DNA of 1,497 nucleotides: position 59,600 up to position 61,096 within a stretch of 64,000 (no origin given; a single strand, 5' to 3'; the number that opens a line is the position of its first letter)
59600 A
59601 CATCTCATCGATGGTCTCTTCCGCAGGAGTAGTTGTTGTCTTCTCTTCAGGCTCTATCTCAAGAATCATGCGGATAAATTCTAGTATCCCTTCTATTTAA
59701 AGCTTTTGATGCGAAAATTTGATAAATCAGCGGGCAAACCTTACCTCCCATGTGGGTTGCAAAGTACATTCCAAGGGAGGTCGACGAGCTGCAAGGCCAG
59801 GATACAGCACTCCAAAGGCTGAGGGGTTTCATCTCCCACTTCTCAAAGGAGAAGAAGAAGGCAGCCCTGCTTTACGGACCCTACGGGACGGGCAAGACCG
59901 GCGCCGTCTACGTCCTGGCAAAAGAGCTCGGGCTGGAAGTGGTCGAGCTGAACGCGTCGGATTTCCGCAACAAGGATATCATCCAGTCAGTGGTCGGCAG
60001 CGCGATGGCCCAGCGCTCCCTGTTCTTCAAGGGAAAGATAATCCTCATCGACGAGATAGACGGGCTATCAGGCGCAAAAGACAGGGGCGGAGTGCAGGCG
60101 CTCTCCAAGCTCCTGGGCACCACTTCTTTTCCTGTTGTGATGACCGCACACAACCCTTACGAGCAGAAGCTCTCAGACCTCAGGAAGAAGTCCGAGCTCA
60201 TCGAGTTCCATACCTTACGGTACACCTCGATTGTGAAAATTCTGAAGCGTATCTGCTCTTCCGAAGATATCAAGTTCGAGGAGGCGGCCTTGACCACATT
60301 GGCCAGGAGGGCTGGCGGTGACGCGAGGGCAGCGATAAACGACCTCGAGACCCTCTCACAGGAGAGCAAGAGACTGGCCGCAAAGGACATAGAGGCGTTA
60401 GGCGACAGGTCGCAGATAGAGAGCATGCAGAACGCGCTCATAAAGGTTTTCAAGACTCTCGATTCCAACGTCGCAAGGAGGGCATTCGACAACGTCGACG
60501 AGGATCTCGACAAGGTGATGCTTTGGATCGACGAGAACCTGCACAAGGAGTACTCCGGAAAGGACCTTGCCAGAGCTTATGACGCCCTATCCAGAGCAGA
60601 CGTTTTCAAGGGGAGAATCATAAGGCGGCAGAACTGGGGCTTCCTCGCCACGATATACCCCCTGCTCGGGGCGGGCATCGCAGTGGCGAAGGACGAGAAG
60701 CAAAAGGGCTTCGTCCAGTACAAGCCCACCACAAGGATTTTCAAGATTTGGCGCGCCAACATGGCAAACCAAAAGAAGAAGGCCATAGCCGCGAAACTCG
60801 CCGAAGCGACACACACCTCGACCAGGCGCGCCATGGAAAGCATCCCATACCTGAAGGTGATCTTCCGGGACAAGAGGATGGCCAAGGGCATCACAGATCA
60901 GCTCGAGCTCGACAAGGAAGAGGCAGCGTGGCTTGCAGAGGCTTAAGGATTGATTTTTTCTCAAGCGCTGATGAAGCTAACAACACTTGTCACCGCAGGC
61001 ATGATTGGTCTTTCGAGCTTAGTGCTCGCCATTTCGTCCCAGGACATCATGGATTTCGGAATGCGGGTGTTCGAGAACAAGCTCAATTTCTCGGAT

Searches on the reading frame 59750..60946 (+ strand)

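Call 42: search_protein_families(library=pfam, proteins=[window:59750-60946:+], max_evalue=0.00001)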
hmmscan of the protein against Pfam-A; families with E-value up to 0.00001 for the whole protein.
window:59750-60946:+ (398 aa): 4 families
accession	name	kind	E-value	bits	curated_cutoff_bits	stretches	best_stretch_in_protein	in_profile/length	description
PF00004.35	AAA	-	9.9e-15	55.6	21.2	1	40-135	2-110/131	ATPase family associated with various cellular activities (AAA)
PF03215.21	Rad17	-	6.2e-08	33.2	23.8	1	2-89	9-99/186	Rad17 P-loop domain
PF21960.2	RCF1-5-like_lid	-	1e-07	32.2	27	1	163-203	1-42/43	RCF1/5-like, AAA+ ATPase lid domain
PF16193.11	AAA_assoc_2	-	3.2e-06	27.7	34.3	1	172-212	3-41/81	AAA C-terminal domain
